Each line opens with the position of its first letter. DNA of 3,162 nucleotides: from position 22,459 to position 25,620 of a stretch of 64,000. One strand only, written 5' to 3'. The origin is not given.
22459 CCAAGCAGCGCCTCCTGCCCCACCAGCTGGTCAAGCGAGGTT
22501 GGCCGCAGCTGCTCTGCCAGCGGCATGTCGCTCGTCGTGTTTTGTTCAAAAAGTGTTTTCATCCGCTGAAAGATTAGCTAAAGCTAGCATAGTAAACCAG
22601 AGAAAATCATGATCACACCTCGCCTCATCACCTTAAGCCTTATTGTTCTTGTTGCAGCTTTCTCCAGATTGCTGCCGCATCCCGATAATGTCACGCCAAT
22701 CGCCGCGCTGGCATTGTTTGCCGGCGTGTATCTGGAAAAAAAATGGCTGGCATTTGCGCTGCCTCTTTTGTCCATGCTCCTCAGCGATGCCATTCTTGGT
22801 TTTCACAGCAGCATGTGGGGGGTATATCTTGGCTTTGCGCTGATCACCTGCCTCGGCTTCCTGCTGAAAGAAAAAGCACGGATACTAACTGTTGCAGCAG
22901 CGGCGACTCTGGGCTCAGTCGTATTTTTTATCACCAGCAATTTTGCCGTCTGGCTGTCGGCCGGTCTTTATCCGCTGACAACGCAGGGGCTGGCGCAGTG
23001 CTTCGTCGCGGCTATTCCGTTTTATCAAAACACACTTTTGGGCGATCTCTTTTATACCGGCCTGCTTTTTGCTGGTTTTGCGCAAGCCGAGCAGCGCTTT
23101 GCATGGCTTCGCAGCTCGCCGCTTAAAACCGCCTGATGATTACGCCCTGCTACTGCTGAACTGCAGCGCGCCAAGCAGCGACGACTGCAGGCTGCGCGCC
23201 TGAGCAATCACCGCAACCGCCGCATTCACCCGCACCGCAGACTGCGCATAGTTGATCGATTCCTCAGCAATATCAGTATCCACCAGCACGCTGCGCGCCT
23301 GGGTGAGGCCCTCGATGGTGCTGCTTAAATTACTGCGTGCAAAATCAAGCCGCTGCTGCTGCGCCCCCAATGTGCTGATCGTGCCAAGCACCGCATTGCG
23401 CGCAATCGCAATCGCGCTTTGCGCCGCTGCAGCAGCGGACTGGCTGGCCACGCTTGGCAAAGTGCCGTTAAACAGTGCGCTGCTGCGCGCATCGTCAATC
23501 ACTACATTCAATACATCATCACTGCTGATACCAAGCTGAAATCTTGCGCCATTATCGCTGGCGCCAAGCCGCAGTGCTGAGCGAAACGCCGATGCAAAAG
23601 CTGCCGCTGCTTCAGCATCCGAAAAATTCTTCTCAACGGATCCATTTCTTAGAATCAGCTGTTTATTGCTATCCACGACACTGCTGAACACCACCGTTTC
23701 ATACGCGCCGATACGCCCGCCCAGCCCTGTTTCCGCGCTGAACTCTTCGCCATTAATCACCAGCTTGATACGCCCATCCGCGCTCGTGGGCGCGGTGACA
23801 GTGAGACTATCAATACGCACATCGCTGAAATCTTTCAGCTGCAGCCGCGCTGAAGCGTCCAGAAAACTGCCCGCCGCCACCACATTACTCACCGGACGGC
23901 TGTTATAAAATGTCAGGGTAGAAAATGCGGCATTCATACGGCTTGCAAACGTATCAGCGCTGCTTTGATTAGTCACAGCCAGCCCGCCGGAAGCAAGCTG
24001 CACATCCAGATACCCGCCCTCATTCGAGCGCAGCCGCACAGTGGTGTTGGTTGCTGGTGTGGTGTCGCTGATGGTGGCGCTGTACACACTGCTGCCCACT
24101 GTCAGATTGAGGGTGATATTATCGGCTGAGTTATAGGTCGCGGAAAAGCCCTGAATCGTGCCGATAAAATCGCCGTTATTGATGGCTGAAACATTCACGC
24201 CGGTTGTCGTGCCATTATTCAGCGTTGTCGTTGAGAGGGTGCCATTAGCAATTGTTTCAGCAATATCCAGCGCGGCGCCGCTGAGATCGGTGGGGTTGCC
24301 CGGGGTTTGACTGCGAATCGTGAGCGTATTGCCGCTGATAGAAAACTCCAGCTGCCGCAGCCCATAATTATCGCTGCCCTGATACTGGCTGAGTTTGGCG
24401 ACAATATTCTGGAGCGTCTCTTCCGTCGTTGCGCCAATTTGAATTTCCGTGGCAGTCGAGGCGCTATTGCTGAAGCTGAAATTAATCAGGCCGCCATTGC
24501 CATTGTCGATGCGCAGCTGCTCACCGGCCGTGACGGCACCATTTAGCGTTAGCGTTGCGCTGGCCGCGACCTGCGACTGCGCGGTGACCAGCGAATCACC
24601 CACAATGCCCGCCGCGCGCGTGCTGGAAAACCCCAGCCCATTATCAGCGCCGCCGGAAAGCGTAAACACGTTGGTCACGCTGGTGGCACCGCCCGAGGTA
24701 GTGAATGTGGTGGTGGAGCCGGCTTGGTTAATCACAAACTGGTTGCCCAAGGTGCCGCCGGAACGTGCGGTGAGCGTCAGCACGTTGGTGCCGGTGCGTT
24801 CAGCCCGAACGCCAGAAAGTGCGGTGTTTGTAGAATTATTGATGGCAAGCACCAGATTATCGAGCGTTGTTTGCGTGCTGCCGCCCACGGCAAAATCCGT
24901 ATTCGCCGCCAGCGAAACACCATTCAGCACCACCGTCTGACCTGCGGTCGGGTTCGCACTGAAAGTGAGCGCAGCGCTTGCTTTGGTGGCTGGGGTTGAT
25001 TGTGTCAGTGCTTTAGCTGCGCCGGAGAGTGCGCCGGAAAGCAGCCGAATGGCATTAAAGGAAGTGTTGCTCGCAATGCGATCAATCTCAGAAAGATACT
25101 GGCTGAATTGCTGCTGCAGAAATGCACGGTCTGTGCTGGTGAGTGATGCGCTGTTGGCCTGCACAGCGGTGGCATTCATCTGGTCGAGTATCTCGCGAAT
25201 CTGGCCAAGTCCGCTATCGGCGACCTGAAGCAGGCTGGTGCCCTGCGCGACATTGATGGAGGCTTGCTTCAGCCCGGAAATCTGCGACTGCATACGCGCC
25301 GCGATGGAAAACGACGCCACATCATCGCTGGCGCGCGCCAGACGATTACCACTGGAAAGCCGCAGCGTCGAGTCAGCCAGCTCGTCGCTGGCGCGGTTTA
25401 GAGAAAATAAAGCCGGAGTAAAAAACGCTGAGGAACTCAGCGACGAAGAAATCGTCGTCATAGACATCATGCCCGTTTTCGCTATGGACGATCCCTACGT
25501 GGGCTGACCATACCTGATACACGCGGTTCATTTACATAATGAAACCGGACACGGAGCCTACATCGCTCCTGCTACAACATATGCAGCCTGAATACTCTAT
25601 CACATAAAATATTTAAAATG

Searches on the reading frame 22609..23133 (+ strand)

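Call 49: search_protein_families(library=pfam, proteins=[window:22609-23133:+], max_evalue=0.00001)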
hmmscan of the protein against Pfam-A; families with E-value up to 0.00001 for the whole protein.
window:22609-23133:+ (175 aa): 1 family
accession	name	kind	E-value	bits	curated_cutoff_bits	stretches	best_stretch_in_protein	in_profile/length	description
PF20221.3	DUF6580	-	8.9e-55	185.8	27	1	3-164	4-159/162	Family of unknown function (DUF6580)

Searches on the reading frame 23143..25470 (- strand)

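Call 49: search_protein_families(library=pfam, proteins=[window:23143-25470:-], max_evalue=0.00001)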
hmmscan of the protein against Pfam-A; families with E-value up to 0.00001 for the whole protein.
window:23143-25470:- (776 aa): 2 families
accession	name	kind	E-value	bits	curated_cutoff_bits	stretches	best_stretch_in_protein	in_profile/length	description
PF00669.25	Flagellin_N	-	3e-28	99.1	26.6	1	23-147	13-137/139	Bacterial flagellin N-terminal helical region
PF00700.27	Flagellin_C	-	6.4e-10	39.7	23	1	690-766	7-83/86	Bacterial flagellin C-terminal helical region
